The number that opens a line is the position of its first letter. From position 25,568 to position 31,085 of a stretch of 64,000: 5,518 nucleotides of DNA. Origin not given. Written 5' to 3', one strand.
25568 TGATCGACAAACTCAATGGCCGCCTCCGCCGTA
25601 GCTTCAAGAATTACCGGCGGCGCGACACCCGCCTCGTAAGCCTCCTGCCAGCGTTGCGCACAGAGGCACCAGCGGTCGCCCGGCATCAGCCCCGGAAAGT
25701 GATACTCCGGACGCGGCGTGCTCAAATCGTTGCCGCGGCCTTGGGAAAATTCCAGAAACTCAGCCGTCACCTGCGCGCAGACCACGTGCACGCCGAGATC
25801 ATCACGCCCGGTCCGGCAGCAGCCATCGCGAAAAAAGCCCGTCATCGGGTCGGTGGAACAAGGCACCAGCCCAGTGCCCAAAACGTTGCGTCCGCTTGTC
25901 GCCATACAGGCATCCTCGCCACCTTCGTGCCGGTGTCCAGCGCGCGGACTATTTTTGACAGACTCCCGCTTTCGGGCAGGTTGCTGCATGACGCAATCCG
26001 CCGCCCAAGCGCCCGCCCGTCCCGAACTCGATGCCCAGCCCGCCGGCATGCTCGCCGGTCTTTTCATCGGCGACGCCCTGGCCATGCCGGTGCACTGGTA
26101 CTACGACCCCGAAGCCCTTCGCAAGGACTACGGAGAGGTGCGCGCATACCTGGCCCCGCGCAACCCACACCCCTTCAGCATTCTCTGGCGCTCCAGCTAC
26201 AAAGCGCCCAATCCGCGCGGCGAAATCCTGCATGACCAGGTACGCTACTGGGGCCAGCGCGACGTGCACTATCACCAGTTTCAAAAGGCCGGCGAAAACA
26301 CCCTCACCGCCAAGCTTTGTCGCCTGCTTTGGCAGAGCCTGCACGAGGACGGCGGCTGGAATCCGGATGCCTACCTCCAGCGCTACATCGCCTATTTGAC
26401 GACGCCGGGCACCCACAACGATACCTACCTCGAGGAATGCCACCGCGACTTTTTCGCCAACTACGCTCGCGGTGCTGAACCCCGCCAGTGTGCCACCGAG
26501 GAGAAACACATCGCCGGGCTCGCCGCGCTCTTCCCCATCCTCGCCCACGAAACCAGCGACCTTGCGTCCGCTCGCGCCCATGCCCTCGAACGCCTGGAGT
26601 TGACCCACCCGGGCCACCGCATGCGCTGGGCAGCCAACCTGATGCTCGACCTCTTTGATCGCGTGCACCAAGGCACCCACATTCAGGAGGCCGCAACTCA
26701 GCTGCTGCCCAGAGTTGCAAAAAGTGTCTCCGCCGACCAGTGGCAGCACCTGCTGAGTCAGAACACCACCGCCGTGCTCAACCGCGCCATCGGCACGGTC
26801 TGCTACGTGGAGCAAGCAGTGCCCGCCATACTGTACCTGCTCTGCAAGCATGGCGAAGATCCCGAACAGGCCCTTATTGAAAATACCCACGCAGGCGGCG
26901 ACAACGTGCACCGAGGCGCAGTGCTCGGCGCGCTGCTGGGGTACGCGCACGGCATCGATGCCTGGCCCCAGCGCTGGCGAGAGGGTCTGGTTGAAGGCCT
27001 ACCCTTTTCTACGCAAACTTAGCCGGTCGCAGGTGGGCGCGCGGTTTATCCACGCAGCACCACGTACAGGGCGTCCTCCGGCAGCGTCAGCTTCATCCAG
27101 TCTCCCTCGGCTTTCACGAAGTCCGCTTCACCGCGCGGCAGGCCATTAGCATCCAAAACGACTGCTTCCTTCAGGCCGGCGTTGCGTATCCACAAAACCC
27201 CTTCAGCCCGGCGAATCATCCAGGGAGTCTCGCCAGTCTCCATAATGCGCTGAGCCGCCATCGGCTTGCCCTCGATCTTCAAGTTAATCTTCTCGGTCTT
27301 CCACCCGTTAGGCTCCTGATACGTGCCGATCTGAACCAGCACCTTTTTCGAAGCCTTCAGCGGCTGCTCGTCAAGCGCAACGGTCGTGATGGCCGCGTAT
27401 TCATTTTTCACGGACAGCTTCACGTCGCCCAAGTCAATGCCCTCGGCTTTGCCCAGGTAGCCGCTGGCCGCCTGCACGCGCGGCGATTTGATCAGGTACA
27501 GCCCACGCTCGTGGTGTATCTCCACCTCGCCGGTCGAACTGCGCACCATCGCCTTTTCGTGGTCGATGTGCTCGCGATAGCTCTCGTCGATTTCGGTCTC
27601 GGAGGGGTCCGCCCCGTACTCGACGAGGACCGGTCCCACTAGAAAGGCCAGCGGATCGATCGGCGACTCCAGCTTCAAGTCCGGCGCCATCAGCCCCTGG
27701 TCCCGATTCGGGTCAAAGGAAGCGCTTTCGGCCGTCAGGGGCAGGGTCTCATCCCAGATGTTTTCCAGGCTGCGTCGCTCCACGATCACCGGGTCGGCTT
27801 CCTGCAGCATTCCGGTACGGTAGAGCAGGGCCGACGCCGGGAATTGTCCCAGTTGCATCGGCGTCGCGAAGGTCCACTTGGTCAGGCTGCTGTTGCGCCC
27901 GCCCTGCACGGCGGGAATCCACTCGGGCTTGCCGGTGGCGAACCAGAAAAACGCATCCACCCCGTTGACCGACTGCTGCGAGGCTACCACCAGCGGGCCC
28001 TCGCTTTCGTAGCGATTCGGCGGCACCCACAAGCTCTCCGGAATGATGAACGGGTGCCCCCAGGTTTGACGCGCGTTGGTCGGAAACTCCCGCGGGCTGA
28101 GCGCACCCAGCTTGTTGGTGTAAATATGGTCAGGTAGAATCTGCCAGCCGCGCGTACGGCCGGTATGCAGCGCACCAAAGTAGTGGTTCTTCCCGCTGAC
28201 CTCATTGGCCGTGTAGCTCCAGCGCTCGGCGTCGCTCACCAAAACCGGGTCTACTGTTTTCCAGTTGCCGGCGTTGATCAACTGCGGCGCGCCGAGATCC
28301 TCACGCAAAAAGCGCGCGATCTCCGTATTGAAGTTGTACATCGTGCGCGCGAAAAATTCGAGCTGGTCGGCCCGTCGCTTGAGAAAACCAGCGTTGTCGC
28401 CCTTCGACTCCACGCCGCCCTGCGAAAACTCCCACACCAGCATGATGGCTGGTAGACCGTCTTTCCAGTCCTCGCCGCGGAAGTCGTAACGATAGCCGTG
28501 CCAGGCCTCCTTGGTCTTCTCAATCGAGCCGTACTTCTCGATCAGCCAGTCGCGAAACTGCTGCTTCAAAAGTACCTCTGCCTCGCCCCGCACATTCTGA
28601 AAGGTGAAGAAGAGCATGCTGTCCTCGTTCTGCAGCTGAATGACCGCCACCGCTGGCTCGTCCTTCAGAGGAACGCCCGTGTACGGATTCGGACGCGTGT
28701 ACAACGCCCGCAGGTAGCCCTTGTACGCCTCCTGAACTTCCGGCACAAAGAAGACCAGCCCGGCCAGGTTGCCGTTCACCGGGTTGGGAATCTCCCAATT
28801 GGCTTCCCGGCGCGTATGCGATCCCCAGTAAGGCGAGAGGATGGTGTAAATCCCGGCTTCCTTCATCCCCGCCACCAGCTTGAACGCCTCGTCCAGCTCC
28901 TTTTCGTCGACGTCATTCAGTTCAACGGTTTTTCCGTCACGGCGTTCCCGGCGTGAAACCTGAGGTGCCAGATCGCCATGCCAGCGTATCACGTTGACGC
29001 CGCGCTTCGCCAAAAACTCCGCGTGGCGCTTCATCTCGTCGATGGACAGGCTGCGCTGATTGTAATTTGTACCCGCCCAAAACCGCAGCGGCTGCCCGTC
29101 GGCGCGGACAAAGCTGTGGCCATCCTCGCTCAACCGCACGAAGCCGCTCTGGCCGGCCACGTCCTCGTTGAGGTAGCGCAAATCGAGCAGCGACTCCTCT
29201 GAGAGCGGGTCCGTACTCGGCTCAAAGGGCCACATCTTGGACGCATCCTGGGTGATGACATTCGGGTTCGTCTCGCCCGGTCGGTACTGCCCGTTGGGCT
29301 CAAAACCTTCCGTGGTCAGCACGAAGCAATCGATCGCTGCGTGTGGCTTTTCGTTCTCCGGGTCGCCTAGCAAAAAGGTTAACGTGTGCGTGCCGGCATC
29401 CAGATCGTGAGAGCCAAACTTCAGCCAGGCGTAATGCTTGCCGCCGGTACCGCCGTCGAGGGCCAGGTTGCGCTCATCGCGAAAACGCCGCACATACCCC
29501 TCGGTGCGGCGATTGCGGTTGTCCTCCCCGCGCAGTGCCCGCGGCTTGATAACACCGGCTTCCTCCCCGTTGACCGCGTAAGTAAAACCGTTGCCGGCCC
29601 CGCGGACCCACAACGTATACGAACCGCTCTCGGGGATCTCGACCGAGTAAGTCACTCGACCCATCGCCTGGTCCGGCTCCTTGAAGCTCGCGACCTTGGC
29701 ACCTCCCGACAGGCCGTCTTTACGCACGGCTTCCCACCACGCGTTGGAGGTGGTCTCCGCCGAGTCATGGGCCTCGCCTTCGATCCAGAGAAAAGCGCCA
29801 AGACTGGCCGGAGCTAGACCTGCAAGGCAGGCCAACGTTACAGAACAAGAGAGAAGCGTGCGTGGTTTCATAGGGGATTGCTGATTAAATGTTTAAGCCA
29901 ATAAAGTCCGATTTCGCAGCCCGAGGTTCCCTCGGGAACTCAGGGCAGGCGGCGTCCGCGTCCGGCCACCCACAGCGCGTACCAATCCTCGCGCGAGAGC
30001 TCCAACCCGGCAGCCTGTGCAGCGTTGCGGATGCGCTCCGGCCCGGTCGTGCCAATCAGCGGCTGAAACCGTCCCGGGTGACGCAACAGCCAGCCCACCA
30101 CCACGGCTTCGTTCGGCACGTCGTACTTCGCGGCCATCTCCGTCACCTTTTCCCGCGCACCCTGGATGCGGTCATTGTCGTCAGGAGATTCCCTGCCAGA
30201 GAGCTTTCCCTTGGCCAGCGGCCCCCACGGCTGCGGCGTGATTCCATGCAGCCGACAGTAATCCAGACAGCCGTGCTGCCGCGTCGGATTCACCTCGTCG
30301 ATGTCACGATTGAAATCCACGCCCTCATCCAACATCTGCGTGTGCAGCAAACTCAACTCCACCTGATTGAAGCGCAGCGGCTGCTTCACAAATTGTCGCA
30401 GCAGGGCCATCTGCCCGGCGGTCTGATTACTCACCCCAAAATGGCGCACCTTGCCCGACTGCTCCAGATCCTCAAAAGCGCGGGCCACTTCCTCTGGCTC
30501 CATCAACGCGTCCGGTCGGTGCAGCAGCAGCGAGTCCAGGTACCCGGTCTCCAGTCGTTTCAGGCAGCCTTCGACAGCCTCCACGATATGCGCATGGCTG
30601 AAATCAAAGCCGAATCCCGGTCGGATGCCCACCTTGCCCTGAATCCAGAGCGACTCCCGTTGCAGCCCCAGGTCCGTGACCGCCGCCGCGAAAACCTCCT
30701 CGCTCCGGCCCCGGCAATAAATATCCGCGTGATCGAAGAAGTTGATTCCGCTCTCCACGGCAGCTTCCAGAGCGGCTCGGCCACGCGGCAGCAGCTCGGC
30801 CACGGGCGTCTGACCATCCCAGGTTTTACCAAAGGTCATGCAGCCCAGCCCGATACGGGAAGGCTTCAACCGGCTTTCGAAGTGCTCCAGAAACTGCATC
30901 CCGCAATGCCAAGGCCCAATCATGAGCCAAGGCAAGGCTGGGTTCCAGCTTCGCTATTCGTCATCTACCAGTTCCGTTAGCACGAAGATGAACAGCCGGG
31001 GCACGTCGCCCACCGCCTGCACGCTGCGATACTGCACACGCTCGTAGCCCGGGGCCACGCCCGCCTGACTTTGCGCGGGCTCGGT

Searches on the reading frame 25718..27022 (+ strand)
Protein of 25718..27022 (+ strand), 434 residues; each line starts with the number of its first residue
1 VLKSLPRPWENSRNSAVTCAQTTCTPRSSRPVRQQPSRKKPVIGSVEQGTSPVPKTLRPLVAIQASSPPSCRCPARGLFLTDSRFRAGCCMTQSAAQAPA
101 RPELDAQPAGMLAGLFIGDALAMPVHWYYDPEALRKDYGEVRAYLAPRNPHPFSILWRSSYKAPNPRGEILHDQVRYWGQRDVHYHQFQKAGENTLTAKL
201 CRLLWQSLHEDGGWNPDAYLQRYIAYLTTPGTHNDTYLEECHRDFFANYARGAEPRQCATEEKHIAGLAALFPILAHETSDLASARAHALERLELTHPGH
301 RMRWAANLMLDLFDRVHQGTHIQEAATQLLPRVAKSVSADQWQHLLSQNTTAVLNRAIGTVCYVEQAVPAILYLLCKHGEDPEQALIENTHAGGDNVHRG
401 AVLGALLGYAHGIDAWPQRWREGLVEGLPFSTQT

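Call 8: search_protein_families(library=pfam, proteins=[window:25718-27022:+], max_evalue=0.001)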
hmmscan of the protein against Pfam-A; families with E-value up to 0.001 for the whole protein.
window:25718-27022:+ (434 aa): 1 family
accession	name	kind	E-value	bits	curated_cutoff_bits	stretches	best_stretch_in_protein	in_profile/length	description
PF03747.19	ADP_ribosyl_GH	-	5.3e-44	151.4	26.2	1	110-419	1-287/287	ADP-ribosylglycohydrolase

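Call 65: search_protein_families(library=ncbifam, proteins=[window:25718-27022:+], max_evalue=0.001)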
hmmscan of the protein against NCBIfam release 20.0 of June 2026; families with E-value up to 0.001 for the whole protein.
window:25718-27022:+ (434 aa): 1 family
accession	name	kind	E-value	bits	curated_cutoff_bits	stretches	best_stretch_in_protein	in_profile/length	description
TIGR02662.1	dinitro_DRAG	equivalog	2.6e-06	26.9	337.05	1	343-422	186-265/287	ADP-ribosyl-[dinitrogen reductase] hydrolase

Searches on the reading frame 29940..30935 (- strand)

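Call 8: search_protein_families(library=pfam, proteins=[window:29940-30935:-], max_evalue=0.001)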
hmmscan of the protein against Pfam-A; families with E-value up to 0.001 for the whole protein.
window:29940-30935:- (331 aa): 1 family
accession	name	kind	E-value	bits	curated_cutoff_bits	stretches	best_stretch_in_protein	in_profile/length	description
PF00248.27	Aldo_ket_red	-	4.2e-49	167.6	24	1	27-319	1-284/291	Aldo/keto reductase family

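Call 65: search_protein_families(library=ncbifam, proteins=[window:29940-30935:-], max_evalue=0.001)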
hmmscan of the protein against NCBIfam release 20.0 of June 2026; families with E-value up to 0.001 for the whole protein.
window:29940-30935:- (331 aa): 7 families
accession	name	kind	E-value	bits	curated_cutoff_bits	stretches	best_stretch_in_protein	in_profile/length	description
NF049922.1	MethglyxlRedYdjG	equivalog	1.5e-17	63.6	550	1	21-319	9-315/326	NADH-dependent methylglyoxal reductase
TIGR01293.1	Kv_beta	subfamily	5e-16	58.6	365.4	1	52-172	33-155/319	voltage-dependent potassium channel subunit beta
NF007695.0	PRK10376.1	subfamily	4e-11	42.5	280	1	52-183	42-179/290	oxidoreductase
NF007388.0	PRK09912.1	subfamily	2.4e-10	39.9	448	1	48-200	41-202/346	L-glyceraldehyde 3-phosphate reductase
NF008377.0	PRK11172.1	equivalog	4.7e-10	39.1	327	1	55-195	21-156/267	2,5-didehydrogluconate reductase DkgB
NF007912.0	PRK10625.1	equivalog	5.7e-09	35.8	415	1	17-142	5-135/346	NADP(H)-dependent aldo-keto reductase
NF008598.0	PRK11565.1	equivalog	6.6e-09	35.2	425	1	54-200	32-169/275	2,5-didehydrogluconate reductase DkgA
